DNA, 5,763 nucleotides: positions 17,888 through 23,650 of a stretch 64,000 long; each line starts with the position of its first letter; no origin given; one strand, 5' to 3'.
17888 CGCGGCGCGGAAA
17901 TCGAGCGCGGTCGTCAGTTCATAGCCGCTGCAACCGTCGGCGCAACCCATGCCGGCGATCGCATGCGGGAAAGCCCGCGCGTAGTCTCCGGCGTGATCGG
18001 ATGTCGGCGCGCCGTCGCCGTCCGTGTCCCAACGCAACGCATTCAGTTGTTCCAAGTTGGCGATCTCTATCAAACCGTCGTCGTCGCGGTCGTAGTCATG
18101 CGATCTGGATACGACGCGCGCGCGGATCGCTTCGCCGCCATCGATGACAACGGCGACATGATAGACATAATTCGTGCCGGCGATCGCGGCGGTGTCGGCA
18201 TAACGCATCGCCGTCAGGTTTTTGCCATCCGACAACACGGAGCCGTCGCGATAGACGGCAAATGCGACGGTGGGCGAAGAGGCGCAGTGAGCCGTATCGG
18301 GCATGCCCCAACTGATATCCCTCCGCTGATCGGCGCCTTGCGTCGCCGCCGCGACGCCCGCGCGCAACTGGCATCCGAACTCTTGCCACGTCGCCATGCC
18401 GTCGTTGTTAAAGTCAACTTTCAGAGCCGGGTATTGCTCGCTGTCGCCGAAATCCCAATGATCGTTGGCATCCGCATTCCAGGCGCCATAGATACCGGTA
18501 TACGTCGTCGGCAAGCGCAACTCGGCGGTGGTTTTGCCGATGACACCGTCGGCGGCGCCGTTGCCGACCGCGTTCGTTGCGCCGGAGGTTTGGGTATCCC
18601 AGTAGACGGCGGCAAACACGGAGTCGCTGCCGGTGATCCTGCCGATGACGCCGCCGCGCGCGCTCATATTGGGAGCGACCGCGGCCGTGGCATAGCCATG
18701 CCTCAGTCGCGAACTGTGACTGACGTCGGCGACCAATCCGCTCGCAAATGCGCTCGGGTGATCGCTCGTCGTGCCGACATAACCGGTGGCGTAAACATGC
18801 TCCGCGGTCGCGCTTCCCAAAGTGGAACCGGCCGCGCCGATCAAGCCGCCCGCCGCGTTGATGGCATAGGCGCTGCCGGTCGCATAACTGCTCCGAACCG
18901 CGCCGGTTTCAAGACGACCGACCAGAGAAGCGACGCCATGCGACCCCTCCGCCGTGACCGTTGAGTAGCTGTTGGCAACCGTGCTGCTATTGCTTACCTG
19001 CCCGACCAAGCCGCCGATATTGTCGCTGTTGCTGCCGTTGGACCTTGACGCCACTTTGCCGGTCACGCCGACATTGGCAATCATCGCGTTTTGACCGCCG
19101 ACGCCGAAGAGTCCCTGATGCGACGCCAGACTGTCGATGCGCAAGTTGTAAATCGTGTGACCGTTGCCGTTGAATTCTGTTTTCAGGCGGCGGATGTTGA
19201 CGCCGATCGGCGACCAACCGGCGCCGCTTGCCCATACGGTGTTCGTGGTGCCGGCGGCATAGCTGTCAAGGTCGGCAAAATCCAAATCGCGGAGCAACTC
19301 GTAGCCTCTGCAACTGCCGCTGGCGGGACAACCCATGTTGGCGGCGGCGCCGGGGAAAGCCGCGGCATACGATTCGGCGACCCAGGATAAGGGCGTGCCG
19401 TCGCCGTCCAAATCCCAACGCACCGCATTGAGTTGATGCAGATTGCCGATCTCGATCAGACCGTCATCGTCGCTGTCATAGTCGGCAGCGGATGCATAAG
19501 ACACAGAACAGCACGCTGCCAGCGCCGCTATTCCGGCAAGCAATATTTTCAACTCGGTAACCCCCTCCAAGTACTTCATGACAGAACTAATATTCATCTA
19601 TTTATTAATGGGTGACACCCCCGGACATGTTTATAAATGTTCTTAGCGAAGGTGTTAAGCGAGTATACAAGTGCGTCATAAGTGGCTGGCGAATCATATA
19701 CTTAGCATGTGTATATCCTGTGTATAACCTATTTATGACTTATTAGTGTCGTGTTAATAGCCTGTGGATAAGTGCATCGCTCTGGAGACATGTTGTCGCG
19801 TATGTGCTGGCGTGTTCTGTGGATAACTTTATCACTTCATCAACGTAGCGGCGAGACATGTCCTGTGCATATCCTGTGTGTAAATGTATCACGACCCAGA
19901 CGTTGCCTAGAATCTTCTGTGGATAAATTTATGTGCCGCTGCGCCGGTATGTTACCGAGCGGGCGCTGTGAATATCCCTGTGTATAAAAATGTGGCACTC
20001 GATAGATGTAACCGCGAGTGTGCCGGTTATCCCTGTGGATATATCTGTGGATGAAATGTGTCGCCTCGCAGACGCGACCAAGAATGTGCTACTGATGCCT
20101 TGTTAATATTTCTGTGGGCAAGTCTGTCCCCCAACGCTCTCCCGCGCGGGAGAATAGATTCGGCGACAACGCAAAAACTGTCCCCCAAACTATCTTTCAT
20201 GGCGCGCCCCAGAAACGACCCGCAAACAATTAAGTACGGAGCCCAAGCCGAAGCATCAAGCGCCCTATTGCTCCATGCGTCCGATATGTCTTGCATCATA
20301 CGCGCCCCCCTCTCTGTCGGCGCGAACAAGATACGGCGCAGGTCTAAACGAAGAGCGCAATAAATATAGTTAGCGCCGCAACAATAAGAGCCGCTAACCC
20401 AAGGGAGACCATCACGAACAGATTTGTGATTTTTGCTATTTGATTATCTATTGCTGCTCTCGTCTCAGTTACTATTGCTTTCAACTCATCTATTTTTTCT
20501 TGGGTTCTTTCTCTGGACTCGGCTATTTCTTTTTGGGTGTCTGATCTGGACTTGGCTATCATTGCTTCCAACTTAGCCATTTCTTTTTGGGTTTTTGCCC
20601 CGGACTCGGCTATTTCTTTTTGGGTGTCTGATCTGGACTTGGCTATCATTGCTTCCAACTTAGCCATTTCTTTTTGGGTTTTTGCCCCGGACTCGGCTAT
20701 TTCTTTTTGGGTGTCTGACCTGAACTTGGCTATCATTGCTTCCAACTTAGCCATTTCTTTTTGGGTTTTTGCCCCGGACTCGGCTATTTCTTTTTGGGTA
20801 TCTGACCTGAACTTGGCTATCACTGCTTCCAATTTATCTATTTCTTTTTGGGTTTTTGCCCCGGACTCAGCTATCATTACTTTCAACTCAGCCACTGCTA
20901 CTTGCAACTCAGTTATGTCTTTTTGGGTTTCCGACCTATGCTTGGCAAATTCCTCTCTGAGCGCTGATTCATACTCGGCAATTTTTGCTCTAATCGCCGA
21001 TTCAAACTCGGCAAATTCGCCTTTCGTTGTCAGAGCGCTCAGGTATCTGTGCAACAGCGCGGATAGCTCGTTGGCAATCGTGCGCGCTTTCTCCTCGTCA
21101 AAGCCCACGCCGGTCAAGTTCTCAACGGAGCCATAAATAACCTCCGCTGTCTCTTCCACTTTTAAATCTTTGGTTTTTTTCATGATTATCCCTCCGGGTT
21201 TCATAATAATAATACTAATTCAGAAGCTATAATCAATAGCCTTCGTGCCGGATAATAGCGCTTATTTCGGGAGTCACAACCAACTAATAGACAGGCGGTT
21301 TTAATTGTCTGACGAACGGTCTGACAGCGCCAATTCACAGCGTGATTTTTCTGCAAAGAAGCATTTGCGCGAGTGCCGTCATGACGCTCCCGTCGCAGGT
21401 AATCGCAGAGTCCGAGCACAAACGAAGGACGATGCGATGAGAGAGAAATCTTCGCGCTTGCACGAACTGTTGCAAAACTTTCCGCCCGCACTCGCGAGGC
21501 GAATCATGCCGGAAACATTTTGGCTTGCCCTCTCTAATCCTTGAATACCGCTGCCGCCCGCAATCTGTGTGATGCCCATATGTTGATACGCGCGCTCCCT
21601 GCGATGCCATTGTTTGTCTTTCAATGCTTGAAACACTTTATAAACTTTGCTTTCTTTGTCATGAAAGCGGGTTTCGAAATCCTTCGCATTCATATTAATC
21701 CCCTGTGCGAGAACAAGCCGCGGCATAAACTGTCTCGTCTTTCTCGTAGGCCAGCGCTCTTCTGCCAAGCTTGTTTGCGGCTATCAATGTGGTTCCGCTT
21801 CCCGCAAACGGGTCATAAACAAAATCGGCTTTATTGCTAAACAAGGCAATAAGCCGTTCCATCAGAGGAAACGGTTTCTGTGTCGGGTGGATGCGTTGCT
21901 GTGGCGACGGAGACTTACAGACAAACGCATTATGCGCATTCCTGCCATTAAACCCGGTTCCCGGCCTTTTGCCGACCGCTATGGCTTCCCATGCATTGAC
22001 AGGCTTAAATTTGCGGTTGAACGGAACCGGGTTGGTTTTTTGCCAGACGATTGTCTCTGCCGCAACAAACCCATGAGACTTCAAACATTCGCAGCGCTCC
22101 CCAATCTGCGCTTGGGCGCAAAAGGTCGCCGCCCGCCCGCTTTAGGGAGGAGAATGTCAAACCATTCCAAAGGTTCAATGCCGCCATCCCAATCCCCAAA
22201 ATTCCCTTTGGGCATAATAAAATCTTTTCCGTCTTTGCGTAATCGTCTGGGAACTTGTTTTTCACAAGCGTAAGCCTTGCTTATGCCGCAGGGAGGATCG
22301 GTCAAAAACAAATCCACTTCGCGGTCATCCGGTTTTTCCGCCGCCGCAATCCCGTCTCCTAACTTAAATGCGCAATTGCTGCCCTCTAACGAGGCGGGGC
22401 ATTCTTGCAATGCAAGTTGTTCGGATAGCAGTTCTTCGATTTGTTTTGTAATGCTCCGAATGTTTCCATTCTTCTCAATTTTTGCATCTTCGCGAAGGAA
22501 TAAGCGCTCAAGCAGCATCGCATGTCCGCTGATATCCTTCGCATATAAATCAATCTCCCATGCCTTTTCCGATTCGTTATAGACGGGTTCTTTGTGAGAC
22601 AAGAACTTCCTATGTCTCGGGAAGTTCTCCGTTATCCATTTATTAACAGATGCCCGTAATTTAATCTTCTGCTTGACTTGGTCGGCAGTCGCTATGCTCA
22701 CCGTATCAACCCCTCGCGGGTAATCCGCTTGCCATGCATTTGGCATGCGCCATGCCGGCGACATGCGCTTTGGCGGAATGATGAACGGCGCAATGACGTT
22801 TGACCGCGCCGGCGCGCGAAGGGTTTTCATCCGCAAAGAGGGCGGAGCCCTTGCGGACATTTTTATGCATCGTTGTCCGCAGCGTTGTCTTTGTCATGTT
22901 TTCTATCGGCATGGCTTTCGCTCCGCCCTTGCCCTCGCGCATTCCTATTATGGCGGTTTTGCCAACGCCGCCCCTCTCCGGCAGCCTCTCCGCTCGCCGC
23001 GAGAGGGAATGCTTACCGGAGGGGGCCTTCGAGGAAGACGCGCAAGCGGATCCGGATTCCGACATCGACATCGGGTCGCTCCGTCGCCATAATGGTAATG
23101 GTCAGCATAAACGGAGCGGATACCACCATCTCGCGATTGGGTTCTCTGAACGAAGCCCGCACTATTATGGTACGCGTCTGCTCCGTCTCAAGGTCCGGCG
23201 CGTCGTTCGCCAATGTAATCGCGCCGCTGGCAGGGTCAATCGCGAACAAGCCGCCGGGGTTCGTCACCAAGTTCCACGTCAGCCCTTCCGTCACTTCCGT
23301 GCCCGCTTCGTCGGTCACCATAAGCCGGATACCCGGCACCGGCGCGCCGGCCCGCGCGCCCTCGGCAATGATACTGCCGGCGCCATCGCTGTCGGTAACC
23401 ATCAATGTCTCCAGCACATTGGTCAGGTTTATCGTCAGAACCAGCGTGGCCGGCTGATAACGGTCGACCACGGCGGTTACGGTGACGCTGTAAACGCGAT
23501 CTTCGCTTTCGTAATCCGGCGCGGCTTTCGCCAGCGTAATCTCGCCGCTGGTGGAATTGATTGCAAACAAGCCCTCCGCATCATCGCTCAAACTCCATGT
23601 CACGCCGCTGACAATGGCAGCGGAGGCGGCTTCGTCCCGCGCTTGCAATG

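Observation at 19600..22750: Lower-GC island separating the two giant paralogues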

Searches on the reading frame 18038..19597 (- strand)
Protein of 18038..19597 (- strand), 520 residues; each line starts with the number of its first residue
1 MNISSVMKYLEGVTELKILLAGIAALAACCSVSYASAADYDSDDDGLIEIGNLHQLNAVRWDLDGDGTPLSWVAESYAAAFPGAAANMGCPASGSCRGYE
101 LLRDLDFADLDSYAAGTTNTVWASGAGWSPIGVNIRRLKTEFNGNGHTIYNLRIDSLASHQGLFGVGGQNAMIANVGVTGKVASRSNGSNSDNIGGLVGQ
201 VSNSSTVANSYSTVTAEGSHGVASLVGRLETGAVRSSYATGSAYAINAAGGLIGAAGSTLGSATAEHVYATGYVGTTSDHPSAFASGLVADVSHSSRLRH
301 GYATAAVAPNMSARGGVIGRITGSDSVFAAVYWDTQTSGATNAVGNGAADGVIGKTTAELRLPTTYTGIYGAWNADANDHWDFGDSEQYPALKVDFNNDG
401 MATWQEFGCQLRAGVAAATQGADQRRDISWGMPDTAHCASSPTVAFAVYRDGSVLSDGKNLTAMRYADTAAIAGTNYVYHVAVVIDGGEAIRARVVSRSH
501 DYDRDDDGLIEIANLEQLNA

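Call 36: find_homologous_proteins(query=window:18038-19597:-)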
Query window:18038-19597:- (520 aa): 505 proteins with E <= 0.001 among 8000 candidates; the best 120 are listed.
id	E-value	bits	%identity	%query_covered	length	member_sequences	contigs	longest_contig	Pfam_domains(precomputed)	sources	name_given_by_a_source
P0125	1.0e-119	419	41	72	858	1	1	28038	PF07581.18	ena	-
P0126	4.4e-108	381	40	72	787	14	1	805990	PF07581.18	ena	-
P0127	3.7e-102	361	37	95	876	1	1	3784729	PF18370.8,PF07581.18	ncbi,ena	-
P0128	2.4e-96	342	40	72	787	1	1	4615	PF07581.18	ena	-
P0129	1.1e-95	340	38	72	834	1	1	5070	PF07581.18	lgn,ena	-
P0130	4.4e-94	335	36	72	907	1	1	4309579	-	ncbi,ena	-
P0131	1.1e-91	327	38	91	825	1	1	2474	PF07581.18,PF00041.28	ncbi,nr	ncbi:MAG: hypothetical protein OXP08_13190, partial [bacterium]|nr:hypothetical protein [bacterium]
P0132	6.4e-88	314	47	77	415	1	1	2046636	-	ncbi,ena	-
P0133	2.1e-86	309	38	93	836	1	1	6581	PF07581.18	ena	-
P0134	3.2e-85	305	37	95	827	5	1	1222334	PF07581.18,PF00041.28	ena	-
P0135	4.1e-85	305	42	71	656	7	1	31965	PF07581.18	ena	-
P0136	3.9e-84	302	34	91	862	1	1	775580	PF07581.18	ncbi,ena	-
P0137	3.6e-83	299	36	93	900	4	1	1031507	PF18370.8,PF07581.18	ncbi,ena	-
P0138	6.3e-83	298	34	68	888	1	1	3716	PF07581.18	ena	-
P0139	3.6e-81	292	35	71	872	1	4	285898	PF07581.18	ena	-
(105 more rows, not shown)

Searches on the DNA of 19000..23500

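Call 39: search_rna_families(source=window, start=19000, end=23500, threshold=evalue, max_evalue=1)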
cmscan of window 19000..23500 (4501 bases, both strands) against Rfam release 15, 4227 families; matches with E-value up to 1: 0.
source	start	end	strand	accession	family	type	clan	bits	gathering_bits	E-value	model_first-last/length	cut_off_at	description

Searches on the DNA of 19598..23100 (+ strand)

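Call 11: search_dna_similar(query=window:19598-23100:+, collection=plasmids, mode=distant)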
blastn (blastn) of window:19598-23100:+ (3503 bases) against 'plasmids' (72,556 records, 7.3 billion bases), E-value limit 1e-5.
No match.

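Call 12: search_dna_similar(query=window:19598-23100:+, collection=phages, mode=distant)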
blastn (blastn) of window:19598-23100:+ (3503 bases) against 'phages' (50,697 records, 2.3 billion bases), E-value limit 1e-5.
No match.

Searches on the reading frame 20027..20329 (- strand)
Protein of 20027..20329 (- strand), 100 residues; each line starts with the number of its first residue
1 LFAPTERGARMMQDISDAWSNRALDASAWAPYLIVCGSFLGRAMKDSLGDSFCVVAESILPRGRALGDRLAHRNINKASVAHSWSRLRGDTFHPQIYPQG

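Call 6: search_protein_families(library=pfam, proteins=[window:20027-20329:-], max_evalue=0.01)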
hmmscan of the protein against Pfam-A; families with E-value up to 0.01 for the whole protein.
window:20027-20329:- (100 aa): 0 families

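Call 13: search_protein_families(library=ncbifam, proteins=[window:20027-20329:-], max_evalue=0.01)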
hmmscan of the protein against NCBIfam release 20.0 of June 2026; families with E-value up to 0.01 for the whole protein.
window:20027-20329:- (100 aa): 0 families

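Call 62: search_protein_families(library=padloc, proteins=[window:20027-20329:-], max_evalue=0.01)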
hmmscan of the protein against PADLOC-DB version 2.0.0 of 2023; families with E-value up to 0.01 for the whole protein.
window:20027-20329:- (100 aa): 0 families
